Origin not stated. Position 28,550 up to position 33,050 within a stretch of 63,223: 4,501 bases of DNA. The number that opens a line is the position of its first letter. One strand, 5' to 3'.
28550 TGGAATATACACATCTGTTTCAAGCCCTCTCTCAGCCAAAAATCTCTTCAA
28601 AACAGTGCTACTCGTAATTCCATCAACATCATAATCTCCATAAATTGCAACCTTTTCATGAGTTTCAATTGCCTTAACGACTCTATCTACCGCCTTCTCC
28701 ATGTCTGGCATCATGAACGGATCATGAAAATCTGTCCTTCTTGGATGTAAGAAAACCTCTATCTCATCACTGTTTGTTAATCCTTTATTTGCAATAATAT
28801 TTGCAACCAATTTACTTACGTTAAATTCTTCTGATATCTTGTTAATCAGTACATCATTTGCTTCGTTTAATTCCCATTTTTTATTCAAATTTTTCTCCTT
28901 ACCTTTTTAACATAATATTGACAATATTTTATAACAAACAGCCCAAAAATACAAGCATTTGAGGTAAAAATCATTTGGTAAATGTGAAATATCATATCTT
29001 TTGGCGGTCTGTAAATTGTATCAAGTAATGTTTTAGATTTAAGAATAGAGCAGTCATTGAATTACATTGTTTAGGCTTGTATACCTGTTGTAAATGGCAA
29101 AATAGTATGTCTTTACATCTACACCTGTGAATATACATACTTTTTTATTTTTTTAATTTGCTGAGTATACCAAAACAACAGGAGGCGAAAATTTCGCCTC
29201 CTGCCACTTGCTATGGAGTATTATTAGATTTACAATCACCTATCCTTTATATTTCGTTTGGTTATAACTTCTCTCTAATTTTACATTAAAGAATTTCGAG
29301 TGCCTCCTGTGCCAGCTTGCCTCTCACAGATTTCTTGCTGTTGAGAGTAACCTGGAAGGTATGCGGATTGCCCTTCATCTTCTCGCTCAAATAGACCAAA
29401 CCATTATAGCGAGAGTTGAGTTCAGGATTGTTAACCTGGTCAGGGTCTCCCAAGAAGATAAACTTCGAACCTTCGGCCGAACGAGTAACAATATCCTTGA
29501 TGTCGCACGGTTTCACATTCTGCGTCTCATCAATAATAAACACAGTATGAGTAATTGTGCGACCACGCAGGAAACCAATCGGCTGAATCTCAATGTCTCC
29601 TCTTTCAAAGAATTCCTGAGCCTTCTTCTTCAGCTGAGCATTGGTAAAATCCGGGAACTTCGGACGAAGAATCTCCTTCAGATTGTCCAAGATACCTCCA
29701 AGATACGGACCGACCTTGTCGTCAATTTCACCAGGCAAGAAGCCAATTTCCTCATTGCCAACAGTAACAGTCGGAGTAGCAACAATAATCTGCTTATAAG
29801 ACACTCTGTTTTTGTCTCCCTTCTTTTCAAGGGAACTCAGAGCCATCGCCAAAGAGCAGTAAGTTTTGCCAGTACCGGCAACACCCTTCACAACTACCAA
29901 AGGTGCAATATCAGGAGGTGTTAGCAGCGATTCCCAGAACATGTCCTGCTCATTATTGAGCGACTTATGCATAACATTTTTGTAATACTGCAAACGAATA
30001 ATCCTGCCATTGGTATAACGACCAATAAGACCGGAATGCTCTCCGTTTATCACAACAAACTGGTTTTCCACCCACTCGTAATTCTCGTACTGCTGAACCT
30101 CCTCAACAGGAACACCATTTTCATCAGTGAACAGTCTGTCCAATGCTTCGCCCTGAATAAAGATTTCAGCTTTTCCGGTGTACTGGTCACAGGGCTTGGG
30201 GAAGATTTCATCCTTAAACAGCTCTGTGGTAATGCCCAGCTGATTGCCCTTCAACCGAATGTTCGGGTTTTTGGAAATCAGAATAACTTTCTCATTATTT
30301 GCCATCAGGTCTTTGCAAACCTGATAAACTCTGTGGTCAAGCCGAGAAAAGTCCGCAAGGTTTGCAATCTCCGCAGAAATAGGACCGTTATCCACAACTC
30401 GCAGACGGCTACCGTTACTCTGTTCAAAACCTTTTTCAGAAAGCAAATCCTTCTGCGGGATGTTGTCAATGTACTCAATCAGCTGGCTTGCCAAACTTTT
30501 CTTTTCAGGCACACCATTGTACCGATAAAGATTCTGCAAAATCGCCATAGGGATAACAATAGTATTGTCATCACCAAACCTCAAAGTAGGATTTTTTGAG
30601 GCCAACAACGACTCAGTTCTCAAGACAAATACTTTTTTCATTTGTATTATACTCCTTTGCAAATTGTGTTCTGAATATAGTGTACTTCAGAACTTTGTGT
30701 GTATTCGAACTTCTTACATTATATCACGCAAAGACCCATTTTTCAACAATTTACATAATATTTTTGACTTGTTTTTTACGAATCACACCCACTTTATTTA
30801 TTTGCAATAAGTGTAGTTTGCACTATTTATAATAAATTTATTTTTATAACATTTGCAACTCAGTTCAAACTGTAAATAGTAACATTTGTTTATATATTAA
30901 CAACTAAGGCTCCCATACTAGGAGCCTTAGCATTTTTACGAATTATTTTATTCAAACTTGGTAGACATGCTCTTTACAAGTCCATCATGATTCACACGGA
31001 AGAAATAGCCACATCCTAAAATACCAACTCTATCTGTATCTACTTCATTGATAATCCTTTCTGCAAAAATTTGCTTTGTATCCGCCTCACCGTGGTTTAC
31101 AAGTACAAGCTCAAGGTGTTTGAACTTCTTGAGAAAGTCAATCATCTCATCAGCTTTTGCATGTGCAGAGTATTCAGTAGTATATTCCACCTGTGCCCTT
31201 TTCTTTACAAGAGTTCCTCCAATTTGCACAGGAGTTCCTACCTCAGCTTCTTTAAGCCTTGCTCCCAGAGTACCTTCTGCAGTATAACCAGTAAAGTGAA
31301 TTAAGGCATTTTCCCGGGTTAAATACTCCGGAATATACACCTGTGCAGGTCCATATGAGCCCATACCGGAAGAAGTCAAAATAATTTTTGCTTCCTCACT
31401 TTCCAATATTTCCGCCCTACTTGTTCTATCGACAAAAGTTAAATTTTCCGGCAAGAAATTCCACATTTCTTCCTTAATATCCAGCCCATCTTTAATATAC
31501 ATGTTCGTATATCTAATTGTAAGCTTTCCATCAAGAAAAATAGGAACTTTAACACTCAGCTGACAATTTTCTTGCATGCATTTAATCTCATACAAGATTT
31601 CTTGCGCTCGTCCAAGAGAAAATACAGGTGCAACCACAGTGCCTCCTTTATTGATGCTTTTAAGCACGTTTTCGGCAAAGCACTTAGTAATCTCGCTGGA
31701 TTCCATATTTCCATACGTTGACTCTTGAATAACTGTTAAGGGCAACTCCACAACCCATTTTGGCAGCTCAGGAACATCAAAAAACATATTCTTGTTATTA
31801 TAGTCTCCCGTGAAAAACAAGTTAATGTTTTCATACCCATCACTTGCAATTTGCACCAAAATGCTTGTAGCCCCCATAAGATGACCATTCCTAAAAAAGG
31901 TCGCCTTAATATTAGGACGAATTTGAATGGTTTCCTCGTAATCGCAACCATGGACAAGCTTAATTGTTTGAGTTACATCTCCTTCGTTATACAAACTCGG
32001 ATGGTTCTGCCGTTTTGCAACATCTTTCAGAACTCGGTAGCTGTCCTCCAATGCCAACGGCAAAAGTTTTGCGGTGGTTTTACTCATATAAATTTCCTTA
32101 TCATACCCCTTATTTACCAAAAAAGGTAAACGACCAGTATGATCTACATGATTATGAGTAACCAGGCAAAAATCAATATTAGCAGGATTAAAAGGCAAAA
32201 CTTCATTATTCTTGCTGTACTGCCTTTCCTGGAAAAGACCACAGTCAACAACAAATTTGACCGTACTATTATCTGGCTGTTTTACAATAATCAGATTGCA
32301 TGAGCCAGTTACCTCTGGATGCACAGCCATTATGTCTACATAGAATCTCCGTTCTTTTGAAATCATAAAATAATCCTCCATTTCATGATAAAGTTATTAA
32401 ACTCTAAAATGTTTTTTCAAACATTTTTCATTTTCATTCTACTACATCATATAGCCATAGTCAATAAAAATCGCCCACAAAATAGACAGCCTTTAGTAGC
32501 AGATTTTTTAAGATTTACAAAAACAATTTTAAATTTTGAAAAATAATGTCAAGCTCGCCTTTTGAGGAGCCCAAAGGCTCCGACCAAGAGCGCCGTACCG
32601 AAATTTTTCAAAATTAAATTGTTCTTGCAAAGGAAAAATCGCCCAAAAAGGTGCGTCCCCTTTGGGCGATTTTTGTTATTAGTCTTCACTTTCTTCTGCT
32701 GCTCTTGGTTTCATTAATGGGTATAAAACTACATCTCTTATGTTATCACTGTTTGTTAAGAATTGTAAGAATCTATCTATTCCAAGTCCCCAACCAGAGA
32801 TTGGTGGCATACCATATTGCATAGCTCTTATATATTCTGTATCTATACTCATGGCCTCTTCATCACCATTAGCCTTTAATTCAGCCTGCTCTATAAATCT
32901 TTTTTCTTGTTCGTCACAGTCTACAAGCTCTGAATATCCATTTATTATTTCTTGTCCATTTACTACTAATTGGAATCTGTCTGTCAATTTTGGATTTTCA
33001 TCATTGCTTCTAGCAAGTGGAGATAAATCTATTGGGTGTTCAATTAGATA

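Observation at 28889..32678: Horizontally acquired islet between recJ and lysS: PhoH2-type ATPase plus beta-CASP nuclease, a candidate undescribed two-gene module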

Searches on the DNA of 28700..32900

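Call 36: search_rna_families(source=window, start=28700, end=32900, threshold=evalue, max_evalue=1)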
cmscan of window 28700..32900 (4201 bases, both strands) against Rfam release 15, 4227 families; matches with E-value up to 1: 1.
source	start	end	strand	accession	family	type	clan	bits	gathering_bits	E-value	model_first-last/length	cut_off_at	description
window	29714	29759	-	RF01129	sR44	Gene; snRNA; snoRNA; CD-box;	-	17.3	45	0.57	1-55/55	no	Small nucleolar RNA sR44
